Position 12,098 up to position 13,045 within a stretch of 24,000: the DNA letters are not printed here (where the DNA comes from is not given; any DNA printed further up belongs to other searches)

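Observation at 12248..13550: Two tandem, strongly diverged LuxI-family synthases behind a single luxR and a single lux box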

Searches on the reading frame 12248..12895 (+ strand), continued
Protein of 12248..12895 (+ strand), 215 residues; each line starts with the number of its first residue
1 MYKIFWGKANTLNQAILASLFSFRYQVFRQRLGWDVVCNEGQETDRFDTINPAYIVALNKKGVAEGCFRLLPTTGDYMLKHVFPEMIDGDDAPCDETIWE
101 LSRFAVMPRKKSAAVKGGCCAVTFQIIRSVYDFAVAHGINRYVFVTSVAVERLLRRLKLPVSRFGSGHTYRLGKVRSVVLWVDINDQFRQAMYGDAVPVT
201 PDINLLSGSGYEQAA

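Call 79: search_protein_families(library=ncbifam, proteins=[window:12248-12892:+], max_evalue=0.001)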
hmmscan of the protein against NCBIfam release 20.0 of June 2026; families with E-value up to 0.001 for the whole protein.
window:12248-12892:+ (215 aa): 3 families
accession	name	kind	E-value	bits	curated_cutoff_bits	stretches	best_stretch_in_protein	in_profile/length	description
NF010408.0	PRK13834.1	subfamily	3.6e-33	114.9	292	1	11-168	12-169/207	acyl-homoserine-lactone synthase TraI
NF052393.1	AHserLSynTraI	equivalog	1.3e-30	106.2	250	1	13-168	14-169/212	acyl-homoserine-lactone synthase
TIGR03694.1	exosort_acyl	subfamily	8.9e-09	35.1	111.95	1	13-106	15-119/241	PEP-CTERM/exosortase system-associated acyltransferase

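Call 86: find_encoding_contigs(protein=P0026, flank=8000, max_places=4)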
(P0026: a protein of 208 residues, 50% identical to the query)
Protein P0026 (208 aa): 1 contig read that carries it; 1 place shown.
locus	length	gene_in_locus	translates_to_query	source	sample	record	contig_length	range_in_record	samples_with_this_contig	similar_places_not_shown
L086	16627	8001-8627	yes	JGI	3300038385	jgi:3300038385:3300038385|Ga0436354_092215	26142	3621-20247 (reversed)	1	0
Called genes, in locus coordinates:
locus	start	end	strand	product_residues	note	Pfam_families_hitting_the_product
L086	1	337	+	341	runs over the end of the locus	PF02912:Phe_tRNA-synt_N, PF01409:tRNA-synt_2d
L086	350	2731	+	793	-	PF01588:tRNA_bind, PF03483:B3_4, PF03484:B5, PF17759:tRNA_synthFbeta, PF03147:FDX-ACB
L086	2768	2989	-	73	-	-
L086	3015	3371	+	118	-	PF13411:MerR_1, PF00376:MerR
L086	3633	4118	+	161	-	-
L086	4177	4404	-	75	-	-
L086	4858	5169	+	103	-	-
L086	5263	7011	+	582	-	PF00990:GGDEF, PF00563:EAL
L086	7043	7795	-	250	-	PF03472:Autoind_bind, PF00196:GerE, PF08281:Sigma70_r4_2 (weak)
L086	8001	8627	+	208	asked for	PF00765:Autoind_synth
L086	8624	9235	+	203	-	PF00765:Autoind_synth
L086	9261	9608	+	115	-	-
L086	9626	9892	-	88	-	-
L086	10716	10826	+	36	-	PF01706:FliG_C (weak)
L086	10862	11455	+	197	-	PF02108:FliH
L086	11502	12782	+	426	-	PF00006:ATP-synt_ab, PF18269:T3SS_ATPase_C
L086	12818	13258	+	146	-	PF02050:FliJ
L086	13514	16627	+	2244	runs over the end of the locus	?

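Call 94: find_encoding_contigs(protein=P0006, flank=6000, max_places=3)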
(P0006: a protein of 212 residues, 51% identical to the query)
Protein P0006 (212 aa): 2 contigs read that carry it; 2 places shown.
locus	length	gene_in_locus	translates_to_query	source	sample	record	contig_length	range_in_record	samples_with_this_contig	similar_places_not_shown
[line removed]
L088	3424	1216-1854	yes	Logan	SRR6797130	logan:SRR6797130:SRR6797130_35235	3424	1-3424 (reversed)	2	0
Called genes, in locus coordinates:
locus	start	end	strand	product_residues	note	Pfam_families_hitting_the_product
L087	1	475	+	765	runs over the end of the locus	PF13491:FtsK_4TM, PF17854:FtsK_alpha, PF12846:AAA_10 (faint), PF01580:FtsK_SpoIIIE, PF09397:FtsK_gamma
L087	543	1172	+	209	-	PF03548:LolA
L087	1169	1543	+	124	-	PF02537:CRCB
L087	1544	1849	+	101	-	PF02641:DUF190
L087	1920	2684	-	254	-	PF04773:FecR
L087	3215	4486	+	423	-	PF02403:Seryl_tRNA_N, PF00587:tRNA-synt_2b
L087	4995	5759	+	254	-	PF03472:Autoind_bind, PF00196:GerE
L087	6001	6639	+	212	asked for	PF00765:Autoind_synth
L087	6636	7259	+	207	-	PF00765:Autoind_synth, PF13444:Acetyltransf_5 (faint)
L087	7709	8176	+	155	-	-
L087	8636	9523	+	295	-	PF13682:CZB, PF00990:GGDEF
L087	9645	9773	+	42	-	-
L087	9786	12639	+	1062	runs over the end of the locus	PF11845:Tll0287-like, PF00672:HAMP, PF08447:PAS_3, PF00989:PAS, PF13426:PAS_9, PF00512:HisKA, PF02518:HATPase_c, PF00072:Response_reg, +2 more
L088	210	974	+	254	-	PF03472:Autoind_bind, PF00196:GerE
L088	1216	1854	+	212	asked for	PF00765:Autoind_synth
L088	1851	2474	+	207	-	PF00765:Autoind_synth, PF13444:Acetyltransf_5 (faint)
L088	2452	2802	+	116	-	-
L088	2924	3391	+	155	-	-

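Call 95: find_encoding_contigs(protein=P0028, flank=6000, max_places=3)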
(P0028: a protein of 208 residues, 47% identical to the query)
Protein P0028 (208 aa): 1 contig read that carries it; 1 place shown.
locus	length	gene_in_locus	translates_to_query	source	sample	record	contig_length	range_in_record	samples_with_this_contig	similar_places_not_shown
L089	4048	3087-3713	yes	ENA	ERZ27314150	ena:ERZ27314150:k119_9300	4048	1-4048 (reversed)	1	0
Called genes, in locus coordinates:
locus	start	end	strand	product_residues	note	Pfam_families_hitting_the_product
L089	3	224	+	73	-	?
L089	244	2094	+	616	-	PF00990:GGDEF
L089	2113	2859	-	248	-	PF03472:Autoind_bind, PF00196:GerE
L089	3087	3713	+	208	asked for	PF00765:Autoind_synth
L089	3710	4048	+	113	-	?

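Call 96: find_encoding_contigs(protein=P0016, flank=6000, max_places=3)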
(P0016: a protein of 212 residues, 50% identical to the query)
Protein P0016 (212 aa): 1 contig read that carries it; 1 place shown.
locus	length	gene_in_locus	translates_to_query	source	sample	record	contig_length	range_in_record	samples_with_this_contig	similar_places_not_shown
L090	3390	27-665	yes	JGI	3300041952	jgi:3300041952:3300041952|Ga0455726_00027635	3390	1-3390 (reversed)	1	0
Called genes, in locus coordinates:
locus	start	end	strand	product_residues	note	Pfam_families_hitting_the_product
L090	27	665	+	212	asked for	PF00765:Autoind_synth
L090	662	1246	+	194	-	PF00765:Autoind_synth, PF21926:FeeM (weak)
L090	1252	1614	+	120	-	-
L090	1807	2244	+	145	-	-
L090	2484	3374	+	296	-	PF13682:CZB, PF00990:GGDEF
